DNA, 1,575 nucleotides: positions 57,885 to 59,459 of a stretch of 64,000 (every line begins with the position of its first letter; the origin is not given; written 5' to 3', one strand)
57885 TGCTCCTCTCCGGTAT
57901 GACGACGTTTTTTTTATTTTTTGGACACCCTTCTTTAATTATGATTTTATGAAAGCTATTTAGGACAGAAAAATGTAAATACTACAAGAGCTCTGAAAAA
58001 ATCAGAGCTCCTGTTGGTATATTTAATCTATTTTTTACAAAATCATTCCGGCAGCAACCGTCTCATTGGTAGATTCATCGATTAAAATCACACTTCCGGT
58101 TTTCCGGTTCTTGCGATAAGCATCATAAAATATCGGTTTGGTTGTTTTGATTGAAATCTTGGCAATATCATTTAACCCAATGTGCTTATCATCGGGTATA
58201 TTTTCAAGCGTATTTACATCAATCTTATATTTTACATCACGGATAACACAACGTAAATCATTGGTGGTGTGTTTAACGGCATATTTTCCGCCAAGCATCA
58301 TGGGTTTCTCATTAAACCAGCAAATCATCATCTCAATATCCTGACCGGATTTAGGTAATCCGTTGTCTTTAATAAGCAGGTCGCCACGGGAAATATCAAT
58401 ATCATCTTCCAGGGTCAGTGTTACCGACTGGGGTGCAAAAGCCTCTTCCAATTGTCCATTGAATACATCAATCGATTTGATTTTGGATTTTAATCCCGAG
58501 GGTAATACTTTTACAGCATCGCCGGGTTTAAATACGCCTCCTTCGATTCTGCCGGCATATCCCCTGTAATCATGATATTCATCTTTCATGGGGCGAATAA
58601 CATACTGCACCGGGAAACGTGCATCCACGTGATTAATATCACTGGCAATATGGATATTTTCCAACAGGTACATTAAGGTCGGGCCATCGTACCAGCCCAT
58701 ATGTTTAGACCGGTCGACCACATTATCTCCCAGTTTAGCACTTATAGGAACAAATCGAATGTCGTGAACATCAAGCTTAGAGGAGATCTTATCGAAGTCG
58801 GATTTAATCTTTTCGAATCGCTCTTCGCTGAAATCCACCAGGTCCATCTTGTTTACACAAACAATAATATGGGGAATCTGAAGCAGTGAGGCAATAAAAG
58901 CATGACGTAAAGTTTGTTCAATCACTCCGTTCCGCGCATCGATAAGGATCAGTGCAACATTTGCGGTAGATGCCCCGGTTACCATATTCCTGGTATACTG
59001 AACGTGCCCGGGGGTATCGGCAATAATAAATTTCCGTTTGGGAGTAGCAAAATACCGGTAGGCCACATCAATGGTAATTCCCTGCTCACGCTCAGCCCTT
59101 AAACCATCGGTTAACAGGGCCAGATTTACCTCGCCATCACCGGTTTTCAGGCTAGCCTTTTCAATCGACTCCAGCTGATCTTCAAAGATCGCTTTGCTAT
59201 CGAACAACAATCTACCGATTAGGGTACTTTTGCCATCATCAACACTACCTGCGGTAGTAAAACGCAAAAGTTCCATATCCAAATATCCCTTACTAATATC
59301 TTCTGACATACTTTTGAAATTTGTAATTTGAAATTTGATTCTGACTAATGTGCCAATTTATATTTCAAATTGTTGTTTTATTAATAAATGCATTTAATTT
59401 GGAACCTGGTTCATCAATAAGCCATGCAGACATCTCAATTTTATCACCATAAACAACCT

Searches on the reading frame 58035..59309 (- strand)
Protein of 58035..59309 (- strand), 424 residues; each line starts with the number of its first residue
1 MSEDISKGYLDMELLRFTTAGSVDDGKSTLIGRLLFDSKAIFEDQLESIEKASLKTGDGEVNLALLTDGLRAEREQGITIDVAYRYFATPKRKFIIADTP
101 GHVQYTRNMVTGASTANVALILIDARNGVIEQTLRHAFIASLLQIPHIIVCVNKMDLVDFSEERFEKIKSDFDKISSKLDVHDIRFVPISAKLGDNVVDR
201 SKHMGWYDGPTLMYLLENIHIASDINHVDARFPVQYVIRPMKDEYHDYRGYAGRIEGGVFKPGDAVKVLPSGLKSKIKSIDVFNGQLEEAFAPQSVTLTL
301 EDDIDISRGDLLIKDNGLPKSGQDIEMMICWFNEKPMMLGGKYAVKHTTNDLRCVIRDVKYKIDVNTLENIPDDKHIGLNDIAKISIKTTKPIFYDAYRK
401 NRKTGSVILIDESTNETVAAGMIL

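Call 70: search_protein_families(library=pfam, proteins=[window:58035-59309:-], max_evalue=0.00001)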
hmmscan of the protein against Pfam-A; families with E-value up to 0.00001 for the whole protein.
window:58035-59309:- (424 aa): 3 families
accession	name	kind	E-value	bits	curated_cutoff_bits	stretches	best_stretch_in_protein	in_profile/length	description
PF00009.33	GTP_EFTU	-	4.6e-43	147.4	26.5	1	14-198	3-176/188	Elongation factor Tu GTP binding domain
PF22594.2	GTP-eEF1A_C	-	5.7e-27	94.5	27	1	325-423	2-100/101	GTP-eEF1A C-terminal domain-like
PF01926.29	MMR_HSR1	-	9.5e-07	29.4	21.9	0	70-154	24-113/113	50S ribosome-binding GTPase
